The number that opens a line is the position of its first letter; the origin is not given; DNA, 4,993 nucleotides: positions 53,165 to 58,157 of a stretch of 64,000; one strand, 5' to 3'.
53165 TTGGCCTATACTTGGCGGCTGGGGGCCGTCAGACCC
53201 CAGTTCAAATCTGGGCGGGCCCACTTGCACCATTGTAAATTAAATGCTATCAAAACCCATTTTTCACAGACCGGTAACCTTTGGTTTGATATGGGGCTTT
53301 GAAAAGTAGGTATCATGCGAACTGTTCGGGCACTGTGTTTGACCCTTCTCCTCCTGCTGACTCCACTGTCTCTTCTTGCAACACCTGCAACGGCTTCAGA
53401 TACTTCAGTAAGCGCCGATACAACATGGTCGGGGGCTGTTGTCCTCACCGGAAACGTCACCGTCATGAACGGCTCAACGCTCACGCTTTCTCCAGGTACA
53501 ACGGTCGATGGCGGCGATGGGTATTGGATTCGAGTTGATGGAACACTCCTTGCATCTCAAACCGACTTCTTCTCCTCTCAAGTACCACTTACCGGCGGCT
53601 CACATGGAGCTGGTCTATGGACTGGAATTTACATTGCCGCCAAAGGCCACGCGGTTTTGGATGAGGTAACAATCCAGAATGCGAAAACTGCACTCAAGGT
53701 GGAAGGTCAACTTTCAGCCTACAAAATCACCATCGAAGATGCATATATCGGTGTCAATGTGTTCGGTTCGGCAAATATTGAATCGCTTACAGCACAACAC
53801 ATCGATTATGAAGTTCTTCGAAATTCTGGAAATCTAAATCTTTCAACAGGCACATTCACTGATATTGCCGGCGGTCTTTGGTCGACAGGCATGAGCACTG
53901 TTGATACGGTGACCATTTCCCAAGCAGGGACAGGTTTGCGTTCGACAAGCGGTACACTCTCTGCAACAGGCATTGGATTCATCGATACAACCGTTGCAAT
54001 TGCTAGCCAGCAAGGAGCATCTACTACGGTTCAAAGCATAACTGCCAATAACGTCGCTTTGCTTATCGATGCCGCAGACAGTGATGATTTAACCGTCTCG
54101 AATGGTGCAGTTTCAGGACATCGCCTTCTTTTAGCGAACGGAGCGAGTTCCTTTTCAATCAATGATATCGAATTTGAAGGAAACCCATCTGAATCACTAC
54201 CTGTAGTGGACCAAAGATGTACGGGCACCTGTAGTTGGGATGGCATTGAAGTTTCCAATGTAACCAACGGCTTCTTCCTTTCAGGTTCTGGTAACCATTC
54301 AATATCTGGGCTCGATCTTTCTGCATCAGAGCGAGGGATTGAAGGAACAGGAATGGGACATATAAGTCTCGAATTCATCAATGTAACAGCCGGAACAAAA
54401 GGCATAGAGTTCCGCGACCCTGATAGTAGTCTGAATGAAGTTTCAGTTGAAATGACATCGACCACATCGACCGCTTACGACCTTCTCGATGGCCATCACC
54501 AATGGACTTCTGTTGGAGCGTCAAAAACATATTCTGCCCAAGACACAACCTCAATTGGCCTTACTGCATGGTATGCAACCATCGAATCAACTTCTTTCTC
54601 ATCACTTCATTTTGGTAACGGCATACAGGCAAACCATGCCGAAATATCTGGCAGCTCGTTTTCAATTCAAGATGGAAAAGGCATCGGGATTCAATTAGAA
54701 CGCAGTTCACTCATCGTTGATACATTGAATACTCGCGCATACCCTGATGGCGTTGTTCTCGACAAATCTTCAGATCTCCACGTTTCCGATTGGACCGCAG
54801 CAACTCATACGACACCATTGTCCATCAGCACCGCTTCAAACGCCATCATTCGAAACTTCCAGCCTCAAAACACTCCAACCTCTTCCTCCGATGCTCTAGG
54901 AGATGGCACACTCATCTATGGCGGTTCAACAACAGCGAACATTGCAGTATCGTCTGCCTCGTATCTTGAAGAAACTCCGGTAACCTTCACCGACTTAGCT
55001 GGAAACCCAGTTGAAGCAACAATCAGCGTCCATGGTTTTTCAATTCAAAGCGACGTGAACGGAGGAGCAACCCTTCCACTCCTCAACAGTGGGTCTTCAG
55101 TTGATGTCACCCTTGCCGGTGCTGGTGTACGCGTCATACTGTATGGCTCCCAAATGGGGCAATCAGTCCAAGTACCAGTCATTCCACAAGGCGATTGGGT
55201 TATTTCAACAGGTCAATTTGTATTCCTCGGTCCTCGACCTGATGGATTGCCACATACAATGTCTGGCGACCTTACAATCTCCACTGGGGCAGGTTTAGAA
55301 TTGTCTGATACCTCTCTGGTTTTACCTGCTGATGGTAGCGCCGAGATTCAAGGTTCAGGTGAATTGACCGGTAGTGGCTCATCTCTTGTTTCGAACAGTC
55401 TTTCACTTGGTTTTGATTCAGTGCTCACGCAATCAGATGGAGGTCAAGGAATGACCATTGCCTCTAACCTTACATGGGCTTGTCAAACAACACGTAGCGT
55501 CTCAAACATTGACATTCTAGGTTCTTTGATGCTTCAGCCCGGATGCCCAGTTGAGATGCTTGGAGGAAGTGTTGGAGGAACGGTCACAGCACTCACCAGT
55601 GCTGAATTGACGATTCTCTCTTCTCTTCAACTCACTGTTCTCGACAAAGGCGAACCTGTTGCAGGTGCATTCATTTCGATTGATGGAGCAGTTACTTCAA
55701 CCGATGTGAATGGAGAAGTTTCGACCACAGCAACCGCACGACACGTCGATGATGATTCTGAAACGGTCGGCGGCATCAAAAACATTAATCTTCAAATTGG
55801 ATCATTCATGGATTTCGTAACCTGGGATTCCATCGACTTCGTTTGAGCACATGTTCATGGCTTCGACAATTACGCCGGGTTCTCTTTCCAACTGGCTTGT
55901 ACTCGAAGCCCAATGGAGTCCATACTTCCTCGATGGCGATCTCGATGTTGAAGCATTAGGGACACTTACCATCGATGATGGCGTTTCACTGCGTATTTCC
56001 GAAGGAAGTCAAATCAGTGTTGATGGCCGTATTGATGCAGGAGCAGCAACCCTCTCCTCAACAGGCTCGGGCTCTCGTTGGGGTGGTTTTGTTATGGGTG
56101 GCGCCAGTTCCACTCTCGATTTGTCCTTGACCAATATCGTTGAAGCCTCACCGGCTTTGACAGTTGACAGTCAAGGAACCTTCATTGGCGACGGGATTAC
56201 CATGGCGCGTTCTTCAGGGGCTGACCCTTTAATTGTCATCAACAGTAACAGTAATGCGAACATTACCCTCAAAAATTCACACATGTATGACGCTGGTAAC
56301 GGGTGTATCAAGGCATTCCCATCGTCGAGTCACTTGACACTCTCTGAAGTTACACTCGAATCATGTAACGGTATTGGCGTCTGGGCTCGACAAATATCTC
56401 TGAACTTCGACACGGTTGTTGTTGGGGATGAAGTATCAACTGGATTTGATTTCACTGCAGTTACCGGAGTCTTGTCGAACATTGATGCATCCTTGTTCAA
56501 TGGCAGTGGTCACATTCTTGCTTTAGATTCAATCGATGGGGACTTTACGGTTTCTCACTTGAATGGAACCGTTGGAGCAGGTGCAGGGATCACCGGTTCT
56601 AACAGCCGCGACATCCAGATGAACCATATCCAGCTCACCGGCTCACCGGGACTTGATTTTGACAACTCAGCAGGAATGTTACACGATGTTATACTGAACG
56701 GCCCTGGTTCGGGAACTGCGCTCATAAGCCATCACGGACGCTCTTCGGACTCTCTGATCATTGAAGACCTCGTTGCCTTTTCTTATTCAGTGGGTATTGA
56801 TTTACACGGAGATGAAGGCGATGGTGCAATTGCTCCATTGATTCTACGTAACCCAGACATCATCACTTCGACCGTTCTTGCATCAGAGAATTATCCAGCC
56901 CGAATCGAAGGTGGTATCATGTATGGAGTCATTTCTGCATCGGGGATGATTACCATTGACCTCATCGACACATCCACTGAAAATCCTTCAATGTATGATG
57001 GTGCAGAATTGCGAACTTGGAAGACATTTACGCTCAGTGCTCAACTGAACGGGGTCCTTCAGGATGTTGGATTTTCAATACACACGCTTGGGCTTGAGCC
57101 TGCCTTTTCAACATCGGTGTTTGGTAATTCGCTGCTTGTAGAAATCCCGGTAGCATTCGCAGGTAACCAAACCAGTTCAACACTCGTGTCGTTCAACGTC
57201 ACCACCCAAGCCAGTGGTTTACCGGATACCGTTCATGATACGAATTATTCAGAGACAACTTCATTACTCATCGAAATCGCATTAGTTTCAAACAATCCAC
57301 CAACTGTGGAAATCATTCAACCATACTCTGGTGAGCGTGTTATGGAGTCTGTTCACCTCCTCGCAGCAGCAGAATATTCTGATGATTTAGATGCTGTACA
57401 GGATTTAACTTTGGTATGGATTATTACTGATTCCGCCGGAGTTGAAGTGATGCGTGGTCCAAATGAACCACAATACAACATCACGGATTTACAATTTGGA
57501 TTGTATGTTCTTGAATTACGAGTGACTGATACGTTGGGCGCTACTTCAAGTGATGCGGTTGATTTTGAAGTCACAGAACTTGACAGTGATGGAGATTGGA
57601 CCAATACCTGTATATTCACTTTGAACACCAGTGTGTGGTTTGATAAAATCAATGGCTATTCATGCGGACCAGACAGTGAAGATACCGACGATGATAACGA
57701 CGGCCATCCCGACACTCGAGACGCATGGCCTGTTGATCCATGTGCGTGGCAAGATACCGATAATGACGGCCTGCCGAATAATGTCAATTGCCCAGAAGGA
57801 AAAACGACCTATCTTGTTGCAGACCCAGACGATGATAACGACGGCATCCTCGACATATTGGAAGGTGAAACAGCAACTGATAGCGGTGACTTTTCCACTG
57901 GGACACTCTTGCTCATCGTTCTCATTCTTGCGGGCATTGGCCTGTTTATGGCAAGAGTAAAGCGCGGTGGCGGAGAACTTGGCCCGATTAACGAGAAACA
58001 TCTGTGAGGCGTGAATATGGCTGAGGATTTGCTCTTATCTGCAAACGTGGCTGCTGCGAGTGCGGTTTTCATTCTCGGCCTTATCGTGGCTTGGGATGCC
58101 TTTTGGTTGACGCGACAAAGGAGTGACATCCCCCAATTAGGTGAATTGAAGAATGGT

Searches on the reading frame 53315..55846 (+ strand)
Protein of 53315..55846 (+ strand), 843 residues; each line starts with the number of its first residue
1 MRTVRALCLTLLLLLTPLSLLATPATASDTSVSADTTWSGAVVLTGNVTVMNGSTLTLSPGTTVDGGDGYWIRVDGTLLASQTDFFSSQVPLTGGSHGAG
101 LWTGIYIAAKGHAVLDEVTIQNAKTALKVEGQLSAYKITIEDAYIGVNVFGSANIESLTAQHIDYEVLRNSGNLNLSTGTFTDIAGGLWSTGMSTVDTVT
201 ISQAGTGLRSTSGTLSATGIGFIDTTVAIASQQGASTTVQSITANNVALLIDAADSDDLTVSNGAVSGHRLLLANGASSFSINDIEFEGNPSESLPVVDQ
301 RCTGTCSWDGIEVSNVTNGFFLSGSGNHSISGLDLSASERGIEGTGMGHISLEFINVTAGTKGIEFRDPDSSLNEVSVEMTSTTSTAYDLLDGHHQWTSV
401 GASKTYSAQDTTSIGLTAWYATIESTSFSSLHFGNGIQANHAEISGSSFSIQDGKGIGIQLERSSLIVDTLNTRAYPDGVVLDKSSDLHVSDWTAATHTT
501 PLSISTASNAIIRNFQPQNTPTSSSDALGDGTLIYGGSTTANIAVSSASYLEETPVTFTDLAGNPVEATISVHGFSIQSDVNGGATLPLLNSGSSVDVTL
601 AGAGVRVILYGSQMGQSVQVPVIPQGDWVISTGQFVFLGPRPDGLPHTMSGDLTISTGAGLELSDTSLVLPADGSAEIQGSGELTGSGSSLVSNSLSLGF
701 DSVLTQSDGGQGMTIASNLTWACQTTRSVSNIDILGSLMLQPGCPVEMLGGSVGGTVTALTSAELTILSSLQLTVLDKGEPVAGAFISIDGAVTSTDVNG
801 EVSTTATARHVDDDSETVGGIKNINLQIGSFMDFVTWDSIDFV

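Call 29: search_protein_families(library=pfam, proteins=[window:53315-55846:+], max_evalue=0.001)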
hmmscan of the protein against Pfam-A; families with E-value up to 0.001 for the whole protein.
window:53315-55846:+ (843 aa): 0 families

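Call 32: find_encoding_contigs(protein=window:53315-55846:+, flank=10000, max_places=6)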
Protein window:53315-55846:+ (843 aa): no gene with exactly this product is on record in the collection.

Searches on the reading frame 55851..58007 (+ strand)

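Call 29: search_protein_families(library=pfam, proteins=[window:55851-58007:+], max_evalue=0.001)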
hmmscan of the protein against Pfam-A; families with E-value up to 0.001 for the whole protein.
window:55851-58007:+ (718 aa): 1 family
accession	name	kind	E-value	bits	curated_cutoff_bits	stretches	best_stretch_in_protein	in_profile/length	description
PF22352.2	K319L-like_PKD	-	9.5e-05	22.8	27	1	512-571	24-81/84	K319L-like, PKD domain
